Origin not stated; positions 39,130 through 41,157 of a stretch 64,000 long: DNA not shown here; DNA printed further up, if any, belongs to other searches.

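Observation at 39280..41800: Secreted cysteine-rich modular protein with an adjacent secreted Pro-rich protein and a YjfB-like mini-protein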

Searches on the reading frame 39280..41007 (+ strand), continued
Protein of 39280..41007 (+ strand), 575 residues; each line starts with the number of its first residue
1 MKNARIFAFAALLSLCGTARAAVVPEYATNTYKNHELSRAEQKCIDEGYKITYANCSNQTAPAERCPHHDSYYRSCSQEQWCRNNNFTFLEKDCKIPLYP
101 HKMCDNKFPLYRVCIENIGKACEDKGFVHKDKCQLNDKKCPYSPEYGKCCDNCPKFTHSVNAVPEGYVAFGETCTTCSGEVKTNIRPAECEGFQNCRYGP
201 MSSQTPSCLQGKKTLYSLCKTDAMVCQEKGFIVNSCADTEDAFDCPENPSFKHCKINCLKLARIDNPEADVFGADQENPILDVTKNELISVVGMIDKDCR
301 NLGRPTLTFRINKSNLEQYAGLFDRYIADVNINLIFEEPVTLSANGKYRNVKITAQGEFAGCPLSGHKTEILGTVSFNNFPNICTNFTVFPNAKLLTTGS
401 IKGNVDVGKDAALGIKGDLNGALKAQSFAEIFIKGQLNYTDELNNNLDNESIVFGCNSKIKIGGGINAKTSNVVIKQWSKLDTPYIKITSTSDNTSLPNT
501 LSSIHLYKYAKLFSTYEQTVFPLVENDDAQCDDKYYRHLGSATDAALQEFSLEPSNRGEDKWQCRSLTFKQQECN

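Call 22: search_protein_families(library=pfam, proteins=[P0109, P0112, P0114, P0117, P0118, P0119, P0122, P0124, P0125, P0126], max_evalue=0.01)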
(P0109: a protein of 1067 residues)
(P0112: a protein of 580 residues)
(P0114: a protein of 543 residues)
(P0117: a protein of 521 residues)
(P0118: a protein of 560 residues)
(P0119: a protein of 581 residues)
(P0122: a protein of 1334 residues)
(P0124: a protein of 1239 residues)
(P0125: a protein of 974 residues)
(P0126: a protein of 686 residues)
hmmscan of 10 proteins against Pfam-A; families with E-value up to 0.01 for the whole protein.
P0109 (1067 aa): 0 families

P0112 (580 aa): 0 families

P0114 (543 aa): 0 families

P0117 (521 aa): 0 families

P0118 (560 aa): 0 families

P0119 (581 aa): 0 families

P0122 (1334 aa): 2 families
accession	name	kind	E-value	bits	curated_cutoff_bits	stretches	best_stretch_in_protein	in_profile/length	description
PF07603.17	Lcl_C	-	1.5e-14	54.7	34.9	2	1234-1331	20-116/117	Lcl C-terminal domain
PF00839.22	Cys_rich_FGFR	-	0.0066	16.9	22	0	139-165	23-51/58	Cysteine rich repeat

P0124 (1239 aa): 0 families

P0125 (974 aa): 1 family
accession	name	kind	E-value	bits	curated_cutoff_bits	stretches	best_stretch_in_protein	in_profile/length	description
PF07603.17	Lcl_C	-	8.9e-13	49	34.9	2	649-729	43-115/117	Lcl C-terminal domain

P0126 (686 aa): 0 families
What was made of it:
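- On Known cysteine-rich repeat families (TNFR CRD, Cys_rich_FGFR and similar): Cys_rich_FGFR scored only E 0.0066, below its cut-off, in one distant relative (call 22).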

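Call 25: list_cluster_members(proteins=[P0104, P0105, P0109, P0112, P0114, P0117, P0119, P0122, P0125, P0137])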
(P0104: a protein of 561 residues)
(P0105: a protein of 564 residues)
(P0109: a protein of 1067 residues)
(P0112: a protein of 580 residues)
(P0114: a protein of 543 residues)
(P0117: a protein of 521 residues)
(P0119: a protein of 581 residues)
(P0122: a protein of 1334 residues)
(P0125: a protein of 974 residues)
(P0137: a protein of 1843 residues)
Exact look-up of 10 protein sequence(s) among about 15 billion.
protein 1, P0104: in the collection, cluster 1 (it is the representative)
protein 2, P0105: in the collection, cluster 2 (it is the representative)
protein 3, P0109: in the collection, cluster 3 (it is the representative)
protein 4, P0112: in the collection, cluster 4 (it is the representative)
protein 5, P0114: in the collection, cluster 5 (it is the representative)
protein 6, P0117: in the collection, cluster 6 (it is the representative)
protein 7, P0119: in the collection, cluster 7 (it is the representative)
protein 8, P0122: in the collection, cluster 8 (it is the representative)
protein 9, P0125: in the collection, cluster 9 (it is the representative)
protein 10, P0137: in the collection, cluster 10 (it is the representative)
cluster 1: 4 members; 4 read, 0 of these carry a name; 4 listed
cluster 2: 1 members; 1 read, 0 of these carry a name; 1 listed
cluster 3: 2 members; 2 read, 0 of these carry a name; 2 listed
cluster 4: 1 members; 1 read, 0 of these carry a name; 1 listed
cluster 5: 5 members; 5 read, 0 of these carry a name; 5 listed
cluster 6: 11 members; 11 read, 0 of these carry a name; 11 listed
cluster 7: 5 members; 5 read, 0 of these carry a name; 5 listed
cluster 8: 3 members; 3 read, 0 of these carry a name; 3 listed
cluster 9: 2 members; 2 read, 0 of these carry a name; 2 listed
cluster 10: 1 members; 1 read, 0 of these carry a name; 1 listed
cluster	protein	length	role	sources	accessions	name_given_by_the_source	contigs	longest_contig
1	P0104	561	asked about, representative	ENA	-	-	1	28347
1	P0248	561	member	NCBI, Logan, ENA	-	-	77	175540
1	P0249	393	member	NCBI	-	-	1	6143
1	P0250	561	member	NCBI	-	-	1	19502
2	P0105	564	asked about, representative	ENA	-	-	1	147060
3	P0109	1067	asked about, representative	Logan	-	-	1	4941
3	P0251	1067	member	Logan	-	-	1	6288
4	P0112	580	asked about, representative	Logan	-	-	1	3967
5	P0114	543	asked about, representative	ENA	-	-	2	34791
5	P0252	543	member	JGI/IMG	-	-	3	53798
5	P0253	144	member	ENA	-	-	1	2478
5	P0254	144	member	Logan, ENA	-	-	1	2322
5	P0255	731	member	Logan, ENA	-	-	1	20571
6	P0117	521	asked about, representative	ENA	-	-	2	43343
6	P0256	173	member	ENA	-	-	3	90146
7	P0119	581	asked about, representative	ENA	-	-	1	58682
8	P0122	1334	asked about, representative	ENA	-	-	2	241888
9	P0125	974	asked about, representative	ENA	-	-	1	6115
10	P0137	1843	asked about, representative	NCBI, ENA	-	-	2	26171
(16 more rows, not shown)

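Call 32: find_encoding_contigs(protein=P0148, flank=8000, max_places=1)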
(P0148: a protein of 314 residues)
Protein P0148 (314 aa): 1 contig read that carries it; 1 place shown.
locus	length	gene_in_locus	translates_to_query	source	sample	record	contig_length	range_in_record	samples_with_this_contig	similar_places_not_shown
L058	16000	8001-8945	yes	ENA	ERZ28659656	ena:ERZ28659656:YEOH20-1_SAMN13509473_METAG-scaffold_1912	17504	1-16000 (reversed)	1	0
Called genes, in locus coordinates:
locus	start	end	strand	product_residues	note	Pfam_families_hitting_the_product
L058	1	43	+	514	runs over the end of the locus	?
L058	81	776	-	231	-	-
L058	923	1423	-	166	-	-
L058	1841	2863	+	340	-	-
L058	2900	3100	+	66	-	-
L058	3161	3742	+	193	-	-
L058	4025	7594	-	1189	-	PF01855:POR_N, PF17147:PFOR_II, PF01558:POR, PF10371:EKR, PF00037:Fer4, PF12837:Fer4_6, PF12838:Fer4_7, PF13237:Fer4_10, +6 more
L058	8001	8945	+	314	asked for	-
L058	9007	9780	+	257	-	-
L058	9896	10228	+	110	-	-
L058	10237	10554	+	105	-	-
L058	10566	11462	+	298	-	PF00892:EamA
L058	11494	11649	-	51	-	-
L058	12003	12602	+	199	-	PF00300:His_Phos_1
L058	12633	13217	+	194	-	PF00300:His_Phos_1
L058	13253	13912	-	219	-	PF13677:MotB_plug, PF00691:OmpA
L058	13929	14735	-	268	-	PF01618:MotA_ExbB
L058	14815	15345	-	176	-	PF07750:GcrA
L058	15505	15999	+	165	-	?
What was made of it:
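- On CtrA regulon: GcrA is seen in a contig carrying a distant relative of the Cys-rich domain (L058, call 32).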

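Call 33: find_encoding_contigs(protein=P0181, flank=8000, max_places=1)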
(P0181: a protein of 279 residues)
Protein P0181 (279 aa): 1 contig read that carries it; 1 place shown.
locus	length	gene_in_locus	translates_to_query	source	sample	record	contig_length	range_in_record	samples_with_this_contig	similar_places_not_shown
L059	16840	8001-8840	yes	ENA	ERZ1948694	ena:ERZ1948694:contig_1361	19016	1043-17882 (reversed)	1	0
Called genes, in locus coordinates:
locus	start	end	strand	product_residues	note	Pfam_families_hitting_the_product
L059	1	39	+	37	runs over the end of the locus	-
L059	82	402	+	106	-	PF04542:Sigma70_r2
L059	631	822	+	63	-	PF04545:Sigma70_r4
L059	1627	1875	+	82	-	-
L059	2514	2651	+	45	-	-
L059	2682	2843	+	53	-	-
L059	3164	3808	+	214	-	PF00149:Metallophos, PF12850:Metallophos_2 (faint)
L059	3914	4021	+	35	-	-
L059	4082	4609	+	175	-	PF13191:AAA_16 (faint), PF02861:Clp_N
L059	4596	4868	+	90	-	PF00004:AAA (weak)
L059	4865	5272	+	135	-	PF17871:AAA_lid_9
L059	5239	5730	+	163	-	-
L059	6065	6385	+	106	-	PF07724:AAA_2 (weak), PF10431:ClpB_D2-small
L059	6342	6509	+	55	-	PF10431:ClpB_D2-small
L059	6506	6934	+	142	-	-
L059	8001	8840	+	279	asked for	-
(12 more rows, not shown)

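Call 38: search_protein_families(library=pfam, proteins=[P0137, P0131, P0143, P0150, P0160, P0166, P0177, P0186, P0192, P0185], max_evalue=0.01)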
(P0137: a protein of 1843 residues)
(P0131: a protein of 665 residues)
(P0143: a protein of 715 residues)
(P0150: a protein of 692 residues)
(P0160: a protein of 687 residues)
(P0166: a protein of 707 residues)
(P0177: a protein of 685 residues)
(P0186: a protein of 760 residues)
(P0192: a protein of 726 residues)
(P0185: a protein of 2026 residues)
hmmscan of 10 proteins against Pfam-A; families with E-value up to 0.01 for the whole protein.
P0137 (1843 aa): 3 families
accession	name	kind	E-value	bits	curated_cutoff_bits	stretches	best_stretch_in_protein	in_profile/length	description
PF07603.17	Lcl_C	-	7.9e-24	84.6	34.9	3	867-955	27-115/117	Lcl C-terminal domain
PF04717.18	Phage_base_V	-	0.00033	21.4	23.8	0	1451-1470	39-58/75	Type VI secretion system/phage-baseplate injector OB domain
PF25387.1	ADGRF3_N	-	0.0025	18.6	31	1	996-1032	12-47/60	ADGRF3-like, N-terminal domain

P0131 (665 aa): 0 families

P0143 (715 aa): 1 family
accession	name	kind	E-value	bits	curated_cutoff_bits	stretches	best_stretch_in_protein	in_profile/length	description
PF07603.17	Lcl_C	-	0.00015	22.5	34.9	1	359-435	44-114/117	Lcl C-terminal domain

P0150 (692 aa): 1 family
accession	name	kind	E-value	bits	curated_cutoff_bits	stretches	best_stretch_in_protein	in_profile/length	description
PF07603.17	Lcl_C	-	0.0062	17.3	34.9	0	429-519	25-116/117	Lcl C-terminal domain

P0160 (687 aa): 0 families

P0166 (707 aa): 0 families

P0177 (685 aa): 0 families

P0186 (760 aa): 0 families

P0192 (726 aa): 0 families

P0185 (2026 aa): 5 families
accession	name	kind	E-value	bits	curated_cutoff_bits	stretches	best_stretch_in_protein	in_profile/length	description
PF02839.19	CBM_5_12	-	1.1e-08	35.4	26.2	1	106-129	2-25/44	Carbohydrate-binding module family 5/12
PF01391.23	Collagen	-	6.2e-06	26.3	27.2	1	2-47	7-52/60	Collagen triple helix repeat (20 copies)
PF03998.19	Utp11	-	0.00043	20.7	25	0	561-636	125-200/242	Utp11 protein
PF07956.16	DUF1690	-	0.0021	19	29.7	0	1454-1507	16-69/139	Protein of Unknown function (DUF1690)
PF18338.7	BppL_N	-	0.009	16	25.8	1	1748-1764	9-25/25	Lower baseplate protein N-terminal domain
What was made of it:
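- P0143 gives a sub-threshold match (calls 22, 38).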

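Call 48: search_protein_families(library=pfam, proteins=[L005:7728-8195:-, L016:4137-4688:-, L030:4569-5060:-, L005:8498-8818:-, L005:8825-9031:-, L049:5686-6099:-, L013:5728-6231:-], max_evalue=0.1)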
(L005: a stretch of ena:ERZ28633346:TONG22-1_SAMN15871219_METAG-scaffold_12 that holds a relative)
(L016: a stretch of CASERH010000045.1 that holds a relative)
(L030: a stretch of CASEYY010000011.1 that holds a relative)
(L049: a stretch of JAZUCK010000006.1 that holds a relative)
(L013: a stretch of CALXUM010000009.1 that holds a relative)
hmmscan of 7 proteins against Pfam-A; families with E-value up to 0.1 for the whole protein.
L005:7728-8195:- (156 aa): 0 families

L016:4137-4688:- (184 aa): 0 families

L030:4569-5060:- (164 aa): 0 families

L005:8498-8818:- (106 aa): 0 families

L005:8825-9031:- (68 aa): 0 families

L049:5686-6099:- (138 aa): 0 families

L013:5728-6231:- (168 aa): 0 families

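Call 56: find_encoding_contigs(protein=P0184, flank=5000, max_places=1)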
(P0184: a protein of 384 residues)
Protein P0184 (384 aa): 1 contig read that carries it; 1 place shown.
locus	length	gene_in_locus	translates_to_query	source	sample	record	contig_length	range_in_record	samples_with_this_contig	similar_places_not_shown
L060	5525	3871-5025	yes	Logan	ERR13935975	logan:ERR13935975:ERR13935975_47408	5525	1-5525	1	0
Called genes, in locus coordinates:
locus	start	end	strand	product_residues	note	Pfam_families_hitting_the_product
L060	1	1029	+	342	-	?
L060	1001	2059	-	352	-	PF01384:PHO4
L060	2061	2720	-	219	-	PF01865:PhoU_div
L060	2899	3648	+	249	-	PF13462:Thioredoxin_4, PF01323:DSBA, PF13743:Thioredoxin_5 (weak)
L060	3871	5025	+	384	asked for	-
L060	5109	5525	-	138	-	?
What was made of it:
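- A distant relative of the Cys domain lies directly downstream of dsbA in L060 (call 56).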

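Call 73: search_protein_families(library=pfam, alignment_id=A1, max_evalue=1)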
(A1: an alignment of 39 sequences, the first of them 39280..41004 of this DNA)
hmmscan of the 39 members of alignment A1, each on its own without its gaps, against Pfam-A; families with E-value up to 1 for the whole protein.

A. member 1, window:39280-41004:+ (575 aa): 0 families

B. families by the number of members that match (of 39 scanned): 13 families
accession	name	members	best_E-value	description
PF04519.19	Bactofilin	9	0.0017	Polymer-forming cytoskeletal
PF22393.2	MLPTv-like_HTH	2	0.034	MLPTv-like, helix-turn-helix domain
PF14972.11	Mito_morph_reg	1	0.082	Mitochondrial morphogenesis regulator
PF22380.2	Chp1-like_SPOC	1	0.084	Chromo domain-containing protein 1-like, SPOC domain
PF11335.13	DUF3137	1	0.094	Protein of unknown function (DUF3137)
PF22084.1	UfSP_MPN_N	1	0.12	Ufm1 specific protease UfSP N-terminal MPN domain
PF17319.7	DUF5362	1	0.13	Family of unknown function (DUF5362)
PF13274.11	SocA_Panacea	1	0.2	Antitoxin SocA-like, Panacea domain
PF10911.13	T7-like_Y65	1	0.2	Bacteriophage T7-like gene 6.5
PF23285.1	DUF7078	1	0.21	Domain of unknown function (DUF7078)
PF02108.21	FliH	1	0.23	Flagellar assembly protein FliH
PF01077.27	NIR_SIR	1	0.36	Nitrite and sulphite reductase 4Fe-4S domain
PF19231.4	DUF5884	1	0.55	Family of unknown function (DUF5884)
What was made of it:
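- On Pectate-lyase-superfamily or GH28 enzymes: No Pfam match at E<=1 in 39 members (call 73).
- On Bactofilin (PF04519): Only 9/39 members give sub-threshold hits, best E 0.0017, and the window protein gives none (call 73).
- Closest known: Periplasmic or secreted beta-helix carbohydrate-active proteins. Different: No Pfam match to any of these families in 39 members (call 73).
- No Pfam glycosidase, lyase or Beta_helix match at E<=1 in any of the 39 members (call 73).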
